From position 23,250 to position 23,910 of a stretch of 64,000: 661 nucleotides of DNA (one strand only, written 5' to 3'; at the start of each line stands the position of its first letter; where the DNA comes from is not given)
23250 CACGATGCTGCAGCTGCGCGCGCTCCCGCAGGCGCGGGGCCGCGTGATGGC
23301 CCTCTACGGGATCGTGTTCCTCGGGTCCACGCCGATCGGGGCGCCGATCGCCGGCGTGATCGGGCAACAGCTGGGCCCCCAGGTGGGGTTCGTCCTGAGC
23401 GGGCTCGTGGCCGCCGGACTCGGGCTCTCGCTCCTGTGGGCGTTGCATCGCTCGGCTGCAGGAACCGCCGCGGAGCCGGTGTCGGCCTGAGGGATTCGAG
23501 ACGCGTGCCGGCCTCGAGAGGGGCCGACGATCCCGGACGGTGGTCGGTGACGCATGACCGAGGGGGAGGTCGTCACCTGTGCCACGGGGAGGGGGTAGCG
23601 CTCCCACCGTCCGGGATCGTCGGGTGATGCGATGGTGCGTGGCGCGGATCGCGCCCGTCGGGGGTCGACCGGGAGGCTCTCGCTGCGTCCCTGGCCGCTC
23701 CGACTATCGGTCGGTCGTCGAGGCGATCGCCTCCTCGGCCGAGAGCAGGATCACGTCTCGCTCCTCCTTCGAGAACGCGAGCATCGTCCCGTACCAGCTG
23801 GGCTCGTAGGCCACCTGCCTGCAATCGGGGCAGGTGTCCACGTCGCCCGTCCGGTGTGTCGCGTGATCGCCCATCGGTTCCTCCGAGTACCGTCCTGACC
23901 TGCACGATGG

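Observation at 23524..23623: Candidate sRNA with two anti-Shine-Dalgarno C-rich loops closed by a perfect 20-bp stem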

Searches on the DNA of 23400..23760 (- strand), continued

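Call 70: search_with_rna_model(model_id=R1, sources=[L040, L042], max_evalue=10, show_alignments=2)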
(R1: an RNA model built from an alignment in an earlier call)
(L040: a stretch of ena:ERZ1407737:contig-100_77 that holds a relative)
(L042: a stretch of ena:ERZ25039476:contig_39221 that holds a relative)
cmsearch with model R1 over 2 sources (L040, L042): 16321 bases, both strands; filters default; matches with E-value up to 10: 7.
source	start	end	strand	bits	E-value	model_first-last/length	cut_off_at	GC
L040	4169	4372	+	38.1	3.3e-06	1-198/198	no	0.7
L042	4973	5078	-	16.3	0.032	1-198/198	no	0.66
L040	8021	8136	+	11.4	0.25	1-198/198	no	0.67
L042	7799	7847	+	9.9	0.48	109-164/198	no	0.71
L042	1169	1272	+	9.8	0.49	1-198/198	no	0.74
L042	4028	4046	-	7.6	1.2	109-127/198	no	0.79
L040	4266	4363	-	4.8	4.1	81-184/198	no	0.72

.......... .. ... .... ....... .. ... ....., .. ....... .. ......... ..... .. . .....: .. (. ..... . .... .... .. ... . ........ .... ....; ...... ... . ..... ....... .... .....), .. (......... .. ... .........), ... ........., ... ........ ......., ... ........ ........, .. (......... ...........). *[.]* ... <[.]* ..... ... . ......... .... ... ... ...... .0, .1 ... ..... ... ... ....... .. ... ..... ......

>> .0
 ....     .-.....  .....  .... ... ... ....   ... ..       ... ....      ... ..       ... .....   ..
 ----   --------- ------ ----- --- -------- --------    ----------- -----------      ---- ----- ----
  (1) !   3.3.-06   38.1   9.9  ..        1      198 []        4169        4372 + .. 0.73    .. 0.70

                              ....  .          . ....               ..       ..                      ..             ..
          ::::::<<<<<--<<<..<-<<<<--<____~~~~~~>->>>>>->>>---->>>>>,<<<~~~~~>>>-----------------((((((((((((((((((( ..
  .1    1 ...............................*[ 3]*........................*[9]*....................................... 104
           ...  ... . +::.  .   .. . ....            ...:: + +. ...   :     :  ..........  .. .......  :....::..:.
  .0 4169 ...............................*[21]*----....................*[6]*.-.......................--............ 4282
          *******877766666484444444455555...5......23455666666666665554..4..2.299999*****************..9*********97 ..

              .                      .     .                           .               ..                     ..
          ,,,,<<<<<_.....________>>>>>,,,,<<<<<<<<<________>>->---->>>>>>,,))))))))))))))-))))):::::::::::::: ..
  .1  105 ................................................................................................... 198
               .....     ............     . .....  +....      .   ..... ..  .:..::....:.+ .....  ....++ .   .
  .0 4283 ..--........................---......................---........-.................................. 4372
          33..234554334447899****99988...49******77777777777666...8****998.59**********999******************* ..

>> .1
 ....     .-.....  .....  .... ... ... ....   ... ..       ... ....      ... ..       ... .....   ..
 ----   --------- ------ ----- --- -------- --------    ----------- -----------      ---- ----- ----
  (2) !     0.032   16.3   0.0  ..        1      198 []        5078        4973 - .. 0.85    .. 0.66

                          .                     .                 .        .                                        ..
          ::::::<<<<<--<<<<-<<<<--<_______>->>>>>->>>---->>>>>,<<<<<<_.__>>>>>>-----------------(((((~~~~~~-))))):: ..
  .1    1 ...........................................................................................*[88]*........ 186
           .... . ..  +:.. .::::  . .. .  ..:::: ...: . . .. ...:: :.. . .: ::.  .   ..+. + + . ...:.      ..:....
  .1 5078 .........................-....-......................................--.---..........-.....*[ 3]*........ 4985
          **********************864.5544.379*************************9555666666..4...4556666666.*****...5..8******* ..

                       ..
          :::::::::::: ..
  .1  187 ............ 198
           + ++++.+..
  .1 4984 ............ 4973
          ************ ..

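Call 76: search_with_rna_model(model_id=R1, sources=[L043, L044, L045], max_evalue=10, show_alignments=0)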
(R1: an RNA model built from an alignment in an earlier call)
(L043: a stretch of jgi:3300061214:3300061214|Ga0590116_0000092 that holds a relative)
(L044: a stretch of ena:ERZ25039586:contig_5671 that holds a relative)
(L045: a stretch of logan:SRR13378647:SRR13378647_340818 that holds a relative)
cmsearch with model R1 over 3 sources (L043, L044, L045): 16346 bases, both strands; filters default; matches with E-value up to 10: 1.
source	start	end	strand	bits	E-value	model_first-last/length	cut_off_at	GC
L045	1199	1395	+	41.6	7.4e-07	1-198/198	no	0.73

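Call 81: search_with_rna_model(model_id=R1, sources=[window, L001, L007, L009, L014, L015, L016, L018, L024, L031, L032, L035, L036, L037, L039, L040, L045], max_evalue=0.0001, make_alignment=true)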
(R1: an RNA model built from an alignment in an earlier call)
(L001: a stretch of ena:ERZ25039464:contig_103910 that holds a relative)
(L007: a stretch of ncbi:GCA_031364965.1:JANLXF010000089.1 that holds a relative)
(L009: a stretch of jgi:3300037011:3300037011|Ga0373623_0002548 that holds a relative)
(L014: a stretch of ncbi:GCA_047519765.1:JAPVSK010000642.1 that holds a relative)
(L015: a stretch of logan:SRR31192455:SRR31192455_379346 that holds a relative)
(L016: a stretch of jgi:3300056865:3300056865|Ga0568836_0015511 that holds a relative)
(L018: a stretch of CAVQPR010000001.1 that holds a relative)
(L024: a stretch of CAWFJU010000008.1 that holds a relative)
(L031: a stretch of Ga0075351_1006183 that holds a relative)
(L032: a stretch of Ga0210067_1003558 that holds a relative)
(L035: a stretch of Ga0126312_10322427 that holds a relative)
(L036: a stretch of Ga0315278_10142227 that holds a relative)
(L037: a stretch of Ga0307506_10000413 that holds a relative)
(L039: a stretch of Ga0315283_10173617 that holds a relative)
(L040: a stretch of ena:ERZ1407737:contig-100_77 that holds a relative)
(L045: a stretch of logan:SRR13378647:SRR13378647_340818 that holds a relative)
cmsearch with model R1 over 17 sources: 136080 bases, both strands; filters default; matches with E-value up to 0.0001: 17.
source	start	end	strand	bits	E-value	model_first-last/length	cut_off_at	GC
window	23510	23710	-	193.1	1.2e-33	1-198/198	no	0.73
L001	3165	3366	+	185.4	3.1e-32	1-198/198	no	0.73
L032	259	461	+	182.4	1.1e-31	1-198/198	no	0.75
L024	4459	4657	+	179.4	4e-31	1-198/198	no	0.72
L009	3165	3357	+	174.7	2.8e-30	1-198/198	no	0.72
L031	743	942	+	174.6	2.9e-30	1-198/198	no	0.72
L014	1673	1867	+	173.8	4.1e-30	1-198/198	no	0.71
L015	656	849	+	169.9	2.2e-29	1-198/198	no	0.72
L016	2733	2928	+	163.9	2.7e-28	1-198/198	no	0.72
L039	2069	2259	-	161.1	8.9e-28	1-198/198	no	0.74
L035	215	404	-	157.8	3.5e-27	1-198/198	no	0.73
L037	1186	1392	+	154.1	1.6e-26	1-198/198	no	0.71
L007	3198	3386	+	153.9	1.8e-26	1-198/198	no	0.75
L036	1156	1347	+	153.2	2.4e-26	1-198/198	no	0.74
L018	413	627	+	97.3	4.1e-16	1-198/198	no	0.73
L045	1199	1395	+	41.6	6.1e-06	1-198/198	no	0.73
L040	4169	4372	+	38.1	2.8e-05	1-198/198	no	0.7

Alignment A9: 17 matches aligned to the model, 268 columns, each read 5' to 3' on its own strand. Consensus structure (alignment columns), stored with it:
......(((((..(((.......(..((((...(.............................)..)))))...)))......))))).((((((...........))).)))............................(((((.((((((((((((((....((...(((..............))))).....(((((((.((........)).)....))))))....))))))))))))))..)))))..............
